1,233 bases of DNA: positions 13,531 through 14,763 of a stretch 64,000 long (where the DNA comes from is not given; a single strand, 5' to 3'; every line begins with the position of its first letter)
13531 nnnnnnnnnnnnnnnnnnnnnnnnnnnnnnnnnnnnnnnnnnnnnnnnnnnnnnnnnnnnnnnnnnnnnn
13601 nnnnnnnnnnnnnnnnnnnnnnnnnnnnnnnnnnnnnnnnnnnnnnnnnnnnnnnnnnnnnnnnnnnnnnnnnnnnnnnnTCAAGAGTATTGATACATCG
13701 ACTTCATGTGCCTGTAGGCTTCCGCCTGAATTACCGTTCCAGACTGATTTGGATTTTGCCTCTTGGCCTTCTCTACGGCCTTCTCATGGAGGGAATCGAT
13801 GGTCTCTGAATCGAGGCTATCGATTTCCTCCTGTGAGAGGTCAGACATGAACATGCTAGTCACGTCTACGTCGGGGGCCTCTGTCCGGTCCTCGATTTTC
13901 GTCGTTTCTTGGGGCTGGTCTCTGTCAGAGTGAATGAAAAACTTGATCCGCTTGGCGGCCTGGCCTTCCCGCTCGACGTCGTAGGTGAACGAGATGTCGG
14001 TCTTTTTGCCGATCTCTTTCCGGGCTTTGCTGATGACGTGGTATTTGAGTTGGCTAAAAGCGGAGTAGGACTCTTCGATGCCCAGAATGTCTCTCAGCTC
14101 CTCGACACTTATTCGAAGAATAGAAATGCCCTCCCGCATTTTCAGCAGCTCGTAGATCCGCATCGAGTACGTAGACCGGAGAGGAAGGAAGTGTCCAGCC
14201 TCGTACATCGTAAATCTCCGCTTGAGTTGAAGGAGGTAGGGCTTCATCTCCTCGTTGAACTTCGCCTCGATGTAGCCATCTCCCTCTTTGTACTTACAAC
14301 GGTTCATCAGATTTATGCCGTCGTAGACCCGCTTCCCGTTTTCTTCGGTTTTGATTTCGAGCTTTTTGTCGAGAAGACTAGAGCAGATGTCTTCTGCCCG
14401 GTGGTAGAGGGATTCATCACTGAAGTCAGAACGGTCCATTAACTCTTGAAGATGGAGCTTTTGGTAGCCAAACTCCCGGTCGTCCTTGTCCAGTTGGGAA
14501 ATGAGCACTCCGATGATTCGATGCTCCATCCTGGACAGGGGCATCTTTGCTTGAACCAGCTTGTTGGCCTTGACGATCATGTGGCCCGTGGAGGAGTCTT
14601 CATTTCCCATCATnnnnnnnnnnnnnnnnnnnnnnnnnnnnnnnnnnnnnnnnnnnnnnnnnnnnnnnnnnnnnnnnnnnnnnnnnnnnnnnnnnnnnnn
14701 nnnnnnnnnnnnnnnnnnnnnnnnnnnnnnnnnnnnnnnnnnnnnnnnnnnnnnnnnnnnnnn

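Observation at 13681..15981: Iteron-Rep plus ParA/RHH partition cassette embedded in a crAss-type phage genome (possible plasmid-prophage lifestyle)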

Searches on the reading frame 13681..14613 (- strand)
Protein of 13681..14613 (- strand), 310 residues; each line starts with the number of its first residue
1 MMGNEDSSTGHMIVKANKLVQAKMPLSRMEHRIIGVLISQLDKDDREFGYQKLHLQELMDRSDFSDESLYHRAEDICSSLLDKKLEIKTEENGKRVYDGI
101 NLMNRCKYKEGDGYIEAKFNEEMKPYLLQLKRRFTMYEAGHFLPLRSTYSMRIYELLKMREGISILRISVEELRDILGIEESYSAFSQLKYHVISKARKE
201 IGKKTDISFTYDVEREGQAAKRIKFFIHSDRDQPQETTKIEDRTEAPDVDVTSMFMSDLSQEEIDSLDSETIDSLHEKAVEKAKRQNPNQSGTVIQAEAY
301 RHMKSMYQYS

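Call 4: search_protein_families(library=pfam, proteins=[window:13681-14613:-], max_evalue=0.1)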
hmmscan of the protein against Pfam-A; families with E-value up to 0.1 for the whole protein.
window:13681-14613:- (310 aa): 2 families
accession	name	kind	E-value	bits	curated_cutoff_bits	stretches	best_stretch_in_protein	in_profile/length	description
PF01051.27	Rep3_N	-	3.6e-35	121.8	22.4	1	13-158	2-141/141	Initiator Replication protein, WH1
PF21205.3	Rep3_C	-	6.8e-14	52.3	21.1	1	169-226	1-58/59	Initiator Rep protein, WH2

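Call 5: search_protein_families(library=ncbifam, proteins=[window:13681-14613:-], max_evalue=0.1)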
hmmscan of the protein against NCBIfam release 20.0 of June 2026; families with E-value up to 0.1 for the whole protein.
window:13681-14613:- (310 aa): 3 families
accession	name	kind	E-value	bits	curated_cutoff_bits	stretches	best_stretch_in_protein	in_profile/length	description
NF038290.1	repM_Acin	exception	1.8e-31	109.6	250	1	12-248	2-242/304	replication initiation protein RepM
NF010305.0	PRK13742.1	equivalog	2.8e-15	56.3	342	1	9-225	14-240/251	replication initiation protein RepE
NF009960.0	PRK13427.1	equivalog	0.073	12.6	432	0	219-268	120-170/289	F0F1 ATP synthase subunit gamma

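Call 6: search_protein_families(library=phrogs, proteins=[window:13681-14613:-], max_evalue=0.01)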
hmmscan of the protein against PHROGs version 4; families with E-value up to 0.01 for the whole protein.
window:13681-14613:- (310 aa): 4 families
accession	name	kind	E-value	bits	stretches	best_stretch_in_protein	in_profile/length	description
phrog_4402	-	DNA, RNA and nucleotide metabolism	6.5e-40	138.5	1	12-244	25-263/592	replication initiation protein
phrog_2172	-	unknown function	6.8e-29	102.5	1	11-249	11-261/382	-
phrog_16861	-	unknown function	6.5e-14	52.7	1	11-182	17-190/358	-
phrog_23794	-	unknown function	4.9e-07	30.2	1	101-196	69-169/268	-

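Call 12: search_dna_similar(query=window:13681-14613:-, collection=phages, mode=protein, max_rows=25)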
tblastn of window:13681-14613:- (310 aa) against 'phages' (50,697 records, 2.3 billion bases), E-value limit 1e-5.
Records with a match: 16; places in all: 16; records where one place covers at least 80% of the query: 1.
Best place of each record, by identity: <60% 16.
By first word of the organism name: Burkholderia 5; Bacteriophage 2; Clostridioides 2; Escherichia 2; Listeria 2; Dulem 1; Microcystis 1; Skunavirus 1.
By host as written in the record: - 2; Escherichia coli C600 2; Burkholderia glumae 2; Burkholderia cenocepacia C6433 2; Listeria monocytogenes 2; Lemur catta 1; Microcystis wesenbergii 1; Lactococcus cremoris 3107 1; and 3 more.
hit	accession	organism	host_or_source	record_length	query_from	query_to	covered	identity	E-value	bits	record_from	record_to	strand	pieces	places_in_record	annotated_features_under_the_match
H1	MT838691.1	Bacteriophage sp.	human fecal samples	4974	1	231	75%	28.5%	3e-18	91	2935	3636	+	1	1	record has no annotation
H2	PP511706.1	Dulem virus 30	Lemur catta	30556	11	265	82%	24.6%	2e-6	55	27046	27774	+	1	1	replication protein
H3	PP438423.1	Microcystis phage Mwe-JY31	Microcystis wesenbergii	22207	19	244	73%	26.0%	4e-10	67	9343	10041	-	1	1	hypothetical protein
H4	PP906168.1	Skunavirus sv66901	Lactococcus cremoris 3107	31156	13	244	75%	24.6%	3e-11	70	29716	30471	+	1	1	RepB family plasmid replication initiator protein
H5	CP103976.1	Clostridioides phage HGP05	Clostridioides difficile HGP05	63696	13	252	77%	23.1%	3e-8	61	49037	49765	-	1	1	record has no annotation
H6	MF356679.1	Escherichia phage D6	Escherichia coli C600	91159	13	225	69%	24.9%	2e-8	61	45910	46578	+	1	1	hypothetical protein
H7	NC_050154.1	Escherichia phage D6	Escherichia coli C600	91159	13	225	69%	24.9%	2e-8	61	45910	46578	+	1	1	replication initiation protein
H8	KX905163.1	Clostridioides phage phiSemix9P1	Clostridioides difficile Semix9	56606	13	252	77%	22.0%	3e-7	58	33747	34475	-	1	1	RepB family protein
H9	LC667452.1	Burkholderia phage FLC10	Burkholderia glumae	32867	16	235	71%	23.7%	6e-11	69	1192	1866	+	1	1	hypothetical protein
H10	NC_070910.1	Burkholderia phage FLC10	Burkholderia glumae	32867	16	235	71%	23.7%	6e-11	69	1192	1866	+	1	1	hypothetical protein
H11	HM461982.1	Burkholderia phage KS14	Burkholderia cenocepacia C6433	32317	16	225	68%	24.7%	3e-10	67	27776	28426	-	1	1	37: gp37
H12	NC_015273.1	Burkholderia phage KS14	Burkholderia cenocepacia C6433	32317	16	225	68%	24.7%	3e-10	67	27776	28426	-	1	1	37: replication initiation protein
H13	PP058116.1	Burkholderia phage vB_BceM_CEP1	Burkholderia sp.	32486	16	225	68%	24.7%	3e-10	67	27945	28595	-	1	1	replication initiation protein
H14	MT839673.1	Bacteriophage sp.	human fecal samples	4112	12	213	65%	23.9%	7e-10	66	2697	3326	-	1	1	record has no annotation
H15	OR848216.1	Listeria phage LM 4-14-1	Listeria monocytogenes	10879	97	248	49%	25.9%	2e-8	62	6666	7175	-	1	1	record has no annotation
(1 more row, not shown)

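Call 14: find_encoding_contigs(protein=window:13681-14613:-, flank=10000, max_places=8)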
Protein window:13681-14613:- (310 aa): no gene with exactly this product is on record in the collection.

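Call 19: find_related_loci(query=window:13681-14613:-, collection=viral_contigs, flank=10000)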
Query window:13681-14613:- (310 aa) in viral_contigs; peptide patterns used: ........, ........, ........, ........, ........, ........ (x = any residue, [..] = any of these).
6 stretches matched a pattern; 1 encode a relative of the query (tblastn E <= 1e-3); 1 distinct loci.
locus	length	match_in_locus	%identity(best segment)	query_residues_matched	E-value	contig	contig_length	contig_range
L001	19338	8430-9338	75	10-310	5e-152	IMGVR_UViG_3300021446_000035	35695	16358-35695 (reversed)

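Call 24: find_homologous_proteins(query=window:13681-14613:-, max_evalue=1e-10)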
Query window:13681-14613:- (310 aa): 220 proteins with E <= 1e-10 among 900 candidates; the best 120 are listed.
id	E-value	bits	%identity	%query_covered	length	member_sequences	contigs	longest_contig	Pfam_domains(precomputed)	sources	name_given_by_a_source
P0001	8.6e-198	673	100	100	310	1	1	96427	PF01051.28,PF21205.4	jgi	jgi:plasmid replication initiation protein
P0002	1.2e-166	571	84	97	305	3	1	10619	PF01051.28,PF21205.4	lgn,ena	-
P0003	3.0e-158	544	79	99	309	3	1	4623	PF01051.28,PF21205.4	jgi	jgi:plasmid replication initiation protein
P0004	5.5e-156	536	81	96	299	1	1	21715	PF01051.28,PF21205.4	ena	-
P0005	1.9e-153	528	77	98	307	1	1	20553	PF01051.28,PF21205.4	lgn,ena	-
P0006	1.7e-152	525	78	97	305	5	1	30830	PF01051.28,PF21205.4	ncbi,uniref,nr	ncbi:replication initiation protein [Salinibacter altiplanensis]|uniref:replication initiation prote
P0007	1.7e-145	502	72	98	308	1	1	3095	PF01051.28,PF21205.4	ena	-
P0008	3.9e-145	501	72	98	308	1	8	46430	PF01051.28,PF21205.4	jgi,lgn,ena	jgi:plasmid replication initiation protein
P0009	4.4e-145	500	72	98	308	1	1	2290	PF01051.28,PF21205.4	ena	-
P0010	5.2e-145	500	72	98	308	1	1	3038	PF01051.28,PF21205.4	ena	-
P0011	9.2e-145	499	72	98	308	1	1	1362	PF01051.28,PF21205.4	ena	-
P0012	2.9e-144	498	71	98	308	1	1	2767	PF01051.28,PF21205.4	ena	-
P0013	6.3e-144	497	73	96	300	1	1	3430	PF01051.28,PF21205.4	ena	-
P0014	1.5e-143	495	73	96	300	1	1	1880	PF01051.28,PF21205.4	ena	-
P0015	1.7e-143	495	73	96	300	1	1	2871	PF01051.28,PF21205.4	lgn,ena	-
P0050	1.8e-115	403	60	97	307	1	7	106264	PF01051.28,PF21205.4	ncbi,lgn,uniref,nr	ncbi:plasmid replication initiation protein [Salinibacter ruber]|uniref:replication initiation prote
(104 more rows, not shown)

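Call 25: find_encoding_contigs(protein=P0001, flank=10000, max_places=3)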
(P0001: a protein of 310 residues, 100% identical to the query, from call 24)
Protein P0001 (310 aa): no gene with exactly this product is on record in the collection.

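Call 26: find_encoding_contigs(protein=P0006, flank=10000, max_places=4)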
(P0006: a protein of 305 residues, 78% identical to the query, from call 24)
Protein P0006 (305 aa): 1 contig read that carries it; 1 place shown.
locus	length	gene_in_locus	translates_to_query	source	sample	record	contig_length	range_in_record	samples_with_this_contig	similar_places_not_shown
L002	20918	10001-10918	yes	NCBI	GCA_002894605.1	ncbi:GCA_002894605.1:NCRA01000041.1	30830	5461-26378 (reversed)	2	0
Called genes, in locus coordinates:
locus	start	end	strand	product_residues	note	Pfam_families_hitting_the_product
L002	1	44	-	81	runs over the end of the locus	PF04255:DUF433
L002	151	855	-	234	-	-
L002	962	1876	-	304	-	PF00239:Resolvase, PF07508:Recombinase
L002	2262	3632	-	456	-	-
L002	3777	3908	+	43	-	-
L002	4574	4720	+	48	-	-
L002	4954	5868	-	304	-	-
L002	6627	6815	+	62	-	-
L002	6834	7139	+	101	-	PF01551:Peptidase_M23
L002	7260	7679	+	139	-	-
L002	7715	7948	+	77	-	-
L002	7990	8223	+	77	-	PF26348:SRA_ScoMcrA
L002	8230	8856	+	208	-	PF26348:SRA_ScoMcrA, PF01844:HNH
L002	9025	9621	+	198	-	-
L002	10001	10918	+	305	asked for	PF01051:Rep3_N, PF21205:Rep3_C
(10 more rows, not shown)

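Call 27: find_encoding_contigs(protein=P0050, flank=10000, max_places=6)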
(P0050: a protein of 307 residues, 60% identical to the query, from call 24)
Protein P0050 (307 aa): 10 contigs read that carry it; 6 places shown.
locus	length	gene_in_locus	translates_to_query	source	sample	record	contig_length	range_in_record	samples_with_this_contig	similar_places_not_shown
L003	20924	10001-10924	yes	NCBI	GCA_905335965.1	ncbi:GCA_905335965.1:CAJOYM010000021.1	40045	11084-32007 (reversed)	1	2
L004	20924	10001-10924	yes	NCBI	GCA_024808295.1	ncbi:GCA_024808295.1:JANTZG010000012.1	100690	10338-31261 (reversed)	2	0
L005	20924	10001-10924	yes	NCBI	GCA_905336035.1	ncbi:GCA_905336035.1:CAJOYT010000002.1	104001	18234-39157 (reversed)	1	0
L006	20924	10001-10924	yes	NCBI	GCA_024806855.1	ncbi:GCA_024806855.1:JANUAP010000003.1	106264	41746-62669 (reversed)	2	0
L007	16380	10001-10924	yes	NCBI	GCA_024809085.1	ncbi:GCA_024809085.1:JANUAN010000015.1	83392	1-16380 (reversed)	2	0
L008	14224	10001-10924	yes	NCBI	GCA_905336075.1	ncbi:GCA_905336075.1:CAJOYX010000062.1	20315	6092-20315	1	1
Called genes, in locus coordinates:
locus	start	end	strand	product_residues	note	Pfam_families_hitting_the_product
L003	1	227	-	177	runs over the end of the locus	-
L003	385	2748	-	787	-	-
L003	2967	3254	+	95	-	PF13560:HTH_31, PF01381:HTH_3 (weak)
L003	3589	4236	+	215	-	PF01656:CbiA, PF02374:ArsA_ATPase (faint), PF07015:VirC1, PF09140:MipZ (faint), PF10609:ParA (weak), PF13614:AAA_31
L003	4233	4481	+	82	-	PF22513:FitA-like_RHH (faint)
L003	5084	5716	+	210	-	PF00565:SNase, PF05901:Excalibur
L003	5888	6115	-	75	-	-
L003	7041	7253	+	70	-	PF04255:DUF433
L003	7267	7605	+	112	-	PF18480:DUF5615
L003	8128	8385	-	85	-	-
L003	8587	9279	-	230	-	PF01551:Peptidase_M23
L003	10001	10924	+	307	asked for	PF01051:Rep3_N, PF21205:Rep3_C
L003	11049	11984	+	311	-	PF11798:IMS_HHH (weak), PF11799:IMS_C, PF13438:DUF4113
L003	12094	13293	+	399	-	PF00817:IMS, PF11798:IMS_HHH (weak), PF21999:IMS_HHH_1 (faint), PF11799:IMS_C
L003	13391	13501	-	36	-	-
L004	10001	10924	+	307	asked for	PF01051:Rep3_N, PF21205:Rep3_C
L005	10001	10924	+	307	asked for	PF01051:Rep3_N, PF21205:Rep3_C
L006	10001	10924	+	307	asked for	PF01051:Rep3_N, PF21205:Rep3_C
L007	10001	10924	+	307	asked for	PF01051:Rep3_N, PF21205:Rep3_C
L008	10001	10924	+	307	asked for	PF01051:Rep3_N, PF21205:Rep3_C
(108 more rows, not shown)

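Call 32: find_related_loci(query=A1, collection=metagenome_contigs, flank=10000)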
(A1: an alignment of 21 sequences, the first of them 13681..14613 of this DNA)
Query A1 (310 aa) in metagenome_contigs; peptide patterns used: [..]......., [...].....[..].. (x = any residue, [..] = any of these).
352 stretches matched a pattern; 38 encode a relative of the query (tblastn E <= 1e-3); 38 distinct loci.
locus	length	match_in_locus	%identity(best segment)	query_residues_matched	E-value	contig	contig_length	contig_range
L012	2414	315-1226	65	5-308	7e-148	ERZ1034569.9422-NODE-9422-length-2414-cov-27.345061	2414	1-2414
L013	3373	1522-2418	63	10-307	2e-137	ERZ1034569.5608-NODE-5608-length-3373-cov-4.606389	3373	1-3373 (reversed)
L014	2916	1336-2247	62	6-308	2e-132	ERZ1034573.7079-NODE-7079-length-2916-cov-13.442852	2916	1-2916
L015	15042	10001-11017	46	8-308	1e-98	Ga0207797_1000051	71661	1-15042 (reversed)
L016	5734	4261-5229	43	4-310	2e-84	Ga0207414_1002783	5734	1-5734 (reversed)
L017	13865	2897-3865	43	4-310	2e-84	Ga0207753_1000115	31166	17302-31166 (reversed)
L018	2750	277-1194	44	13-308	1e-84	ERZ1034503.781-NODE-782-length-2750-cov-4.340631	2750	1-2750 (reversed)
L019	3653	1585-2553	43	1-308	9e-83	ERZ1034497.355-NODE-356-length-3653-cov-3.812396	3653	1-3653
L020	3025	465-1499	40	11-308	3e-82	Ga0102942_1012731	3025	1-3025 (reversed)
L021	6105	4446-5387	41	6-301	1e-79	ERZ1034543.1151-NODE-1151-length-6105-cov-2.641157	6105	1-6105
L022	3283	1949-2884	43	7-301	7e-80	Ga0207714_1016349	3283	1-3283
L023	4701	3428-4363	43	7-301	3e-79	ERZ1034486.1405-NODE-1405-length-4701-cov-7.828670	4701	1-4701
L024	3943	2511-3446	43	7-301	2e-79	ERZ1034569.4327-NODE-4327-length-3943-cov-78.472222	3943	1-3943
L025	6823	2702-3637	43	7-301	3e-79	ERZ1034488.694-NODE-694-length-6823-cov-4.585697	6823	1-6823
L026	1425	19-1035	39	1-310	4e-84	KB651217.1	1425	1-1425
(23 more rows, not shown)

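Call 33: find_related_loci(query=A1, collection=genome_contigs, flank=10000)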
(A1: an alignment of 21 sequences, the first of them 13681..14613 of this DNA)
Query A1 (310 aa) in genome_contigs; peptide patterns used: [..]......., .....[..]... (x = any residue, [..] = any of these).
77 stretches matched a pattern; 16 encode a relative of the query (tblastn E <= 1e-3); 16 distinct loci.
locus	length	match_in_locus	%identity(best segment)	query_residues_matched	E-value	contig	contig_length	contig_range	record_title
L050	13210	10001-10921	63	2-308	1e-136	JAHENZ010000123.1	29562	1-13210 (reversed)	MAG: Salinivenus sp. isolate BinSanityLC-kmean-bin_85-bin_0 c_000002882131, whole genome shotgun sequence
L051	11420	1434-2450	46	8-308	1e-98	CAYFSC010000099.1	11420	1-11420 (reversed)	MAG TPA_asm: uncultured Rhodothermales bacterium isolate ERP107533_co1_177 genome assembly, contig: NODE_5643_length_114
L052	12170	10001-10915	43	13-301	1e-79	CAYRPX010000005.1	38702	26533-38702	MAG TPA_asm: uncultured Salinivenus sp. isolate SRP185896_co2_282 genome assembly, contig: NODE_370_length_38702_cov_10.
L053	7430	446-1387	41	6-301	1e-79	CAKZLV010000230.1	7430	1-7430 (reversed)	MAG TPA_asm: uncultured Bacteroidetes bacterium isolate ERR2683635_bin.17_CONCOCT_v1.1_MAG genome assembly, contig: ERZ1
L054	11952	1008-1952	41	7-301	2e-78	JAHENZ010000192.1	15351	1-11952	MAG: Salinivenus sp. isolate BinSanityLC-kmean-bin_85-bin_0 c_000002980747, whole genome shotgun sequence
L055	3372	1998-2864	46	12-278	1e-77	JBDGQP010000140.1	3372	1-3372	MAG: Salinibacter sp. isolate DAL-Ass_25_91C1R DAL-Ass_25_91C1R_140, whole genome shotgun sequence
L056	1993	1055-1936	47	12-284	1e-79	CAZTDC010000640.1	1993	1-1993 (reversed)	MAG TPA_asm: uncultured Salinivenus sp. isolate SRP185896_co2_199 genome assembly, contig: NODE_114232_length_1993_cov_1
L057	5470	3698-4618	43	13-308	1e-76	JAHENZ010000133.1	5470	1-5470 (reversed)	MAG: Salinivenus sp. isolate BinSanityLC-kmean-bin_85-bin_0 c_000002899869, whole genome shotgun sequence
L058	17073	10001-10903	43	13-297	5e-76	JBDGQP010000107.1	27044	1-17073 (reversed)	MAG: Salinibacter sp. isolate DAL-Ass_25_91C1R DAL-Ass_25_91C1R_107, whole genome shotgun sequence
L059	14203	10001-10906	42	13-297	3e-74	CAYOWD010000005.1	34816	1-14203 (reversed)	MAG TPA_asm: uncultured Salinivenus sp. isolate SRP185896_co2_13 genome assembly, contig: NODE_483_length_34816_cov_7.26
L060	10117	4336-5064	51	6-230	8e-70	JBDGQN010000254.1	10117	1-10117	MAG: Salinibacter sp. isolate DAL-Ass_25_87C3R DAL-Ass_25_87C3R_254, whole genome shotgun sequence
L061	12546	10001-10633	38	12-227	1e-42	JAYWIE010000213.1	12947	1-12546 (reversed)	MAG: Rubricoccaceae bacterium isolate GLR81_GL56_UP_2_concoct_90 GLR81_GL56_UP_2_concoct_90_212, whole genome shotgun se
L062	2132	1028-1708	36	12-240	2e-41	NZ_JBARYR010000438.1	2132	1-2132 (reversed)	MAG: Rubrivirga sp. isolate MFD12159_ilm_asm_bin22 k127_12668, whole genome shotgun sequence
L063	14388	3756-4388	37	12-227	9e-40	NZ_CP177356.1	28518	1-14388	Rubrivirga sp. IMCC43871 plasmid p.unnamed, complete sequence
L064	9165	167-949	32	12-283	4e-29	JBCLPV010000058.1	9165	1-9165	Lachnospiraceae bacterium 50-23 voucher GPTB0131 scaffold58, whole genome shotgun sequence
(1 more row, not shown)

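Call 34: find_encoding_contigs(protein=P0004, flank=10000, max_places=2)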
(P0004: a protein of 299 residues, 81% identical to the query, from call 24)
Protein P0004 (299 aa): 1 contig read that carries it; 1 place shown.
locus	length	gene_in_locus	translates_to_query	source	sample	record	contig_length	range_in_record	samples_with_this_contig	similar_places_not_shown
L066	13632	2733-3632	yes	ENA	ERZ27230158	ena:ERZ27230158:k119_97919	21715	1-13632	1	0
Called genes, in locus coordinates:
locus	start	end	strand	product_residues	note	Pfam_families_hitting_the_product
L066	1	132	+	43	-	?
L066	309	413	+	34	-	-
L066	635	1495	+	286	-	-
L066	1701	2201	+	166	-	PF26348:SRA_ScoMcrA (weak)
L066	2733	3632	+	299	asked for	PF01051:Rep3_N, PF21205:Rep3_C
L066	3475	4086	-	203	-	-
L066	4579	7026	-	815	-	PF19263:DUF5906 (faint)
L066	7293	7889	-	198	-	-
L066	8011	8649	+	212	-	PF01656:CbiA, PF09140:MipZ (faint), PF10609:ParA (weak), PF13614:AAA_31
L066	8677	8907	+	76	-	PF07878:RHH_5 (faint), PF01402:RHH_1 (weak)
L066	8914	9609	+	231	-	-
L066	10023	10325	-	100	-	-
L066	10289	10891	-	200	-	-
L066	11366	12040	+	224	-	-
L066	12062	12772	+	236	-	PF27788:CRISPR-assoc_Cas5p, PF09704:Cas_Cas5d (weak)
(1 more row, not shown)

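Call 35: find_encoding_contigs(protein=P0008, flank=10000, max_places=3)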
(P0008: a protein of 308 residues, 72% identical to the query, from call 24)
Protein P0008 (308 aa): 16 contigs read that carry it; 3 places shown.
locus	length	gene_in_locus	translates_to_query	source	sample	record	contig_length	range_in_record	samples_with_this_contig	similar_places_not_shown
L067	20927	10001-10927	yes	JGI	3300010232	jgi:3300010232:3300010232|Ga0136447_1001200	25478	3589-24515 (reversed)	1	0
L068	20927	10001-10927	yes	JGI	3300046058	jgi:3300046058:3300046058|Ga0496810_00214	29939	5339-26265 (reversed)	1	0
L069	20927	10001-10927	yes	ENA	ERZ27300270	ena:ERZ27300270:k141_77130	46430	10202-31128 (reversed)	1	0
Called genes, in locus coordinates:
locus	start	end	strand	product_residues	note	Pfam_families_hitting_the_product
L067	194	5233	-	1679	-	-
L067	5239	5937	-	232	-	-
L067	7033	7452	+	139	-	-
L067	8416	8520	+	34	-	-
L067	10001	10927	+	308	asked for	PF01051:Rep3_N, PF21205:Rep3_C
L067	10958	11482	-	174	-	-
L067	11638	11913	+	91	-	-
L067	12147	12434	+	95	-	-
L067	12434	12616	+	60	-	PF00589:Phage_integrase (weak)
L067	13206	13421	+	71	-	-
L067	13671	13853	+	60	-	-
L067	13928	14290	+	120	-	-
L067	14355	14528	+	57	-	-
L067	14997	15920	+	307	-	PF01963:TraB_PrgY_gumN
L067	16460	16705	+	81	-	-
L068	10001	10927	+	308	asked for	PF01051:Rep3_N, PF21205:Rep3_C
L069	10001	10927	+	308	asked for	PF01051:Rep3_N, PF21205:Rep3_C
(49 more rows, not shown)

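Call 36: find_encoding_contigs(protein=P0002, flank=10000, max_places=2)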
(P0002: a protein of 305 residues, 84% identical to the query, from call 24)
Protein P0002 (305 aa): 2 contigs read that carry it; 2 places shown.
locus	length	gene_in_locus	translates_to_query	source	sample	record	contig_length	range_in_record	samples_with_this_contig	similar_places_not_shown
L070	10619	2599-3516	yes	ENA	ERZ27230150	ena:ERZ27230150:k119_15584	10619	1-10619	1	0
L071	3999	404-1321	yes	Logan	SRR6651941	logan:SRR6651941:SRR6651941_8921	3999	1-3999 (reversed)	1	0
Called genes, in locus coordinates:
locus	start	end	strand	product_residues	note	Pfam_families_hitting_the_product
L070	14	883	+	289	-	PF26348:SRA_ScoMcrA, PF01844:HNH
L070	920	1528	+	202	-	-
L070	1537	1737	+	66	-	-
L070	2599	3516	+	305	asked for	PF01051:Rep3_N, PF21205:Rep3_C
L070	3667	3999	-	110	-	-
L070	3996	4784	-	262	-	-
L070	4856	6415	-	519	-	PF13148:DUF3987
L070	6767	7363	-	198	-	-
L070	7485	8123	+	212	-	PF01656:CbiA, PF09140:MipZ (faint), PF10609:ParA (weak), PF13614:AAA_31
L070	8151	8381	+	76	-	PF07878:RHH_5 (faint)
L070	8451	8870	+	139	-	-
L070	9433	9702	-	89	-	-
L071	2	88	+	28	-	?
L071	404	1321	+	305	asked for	PF01051:Rep3_N, PF21205:Rep3_C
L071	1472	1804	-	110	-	-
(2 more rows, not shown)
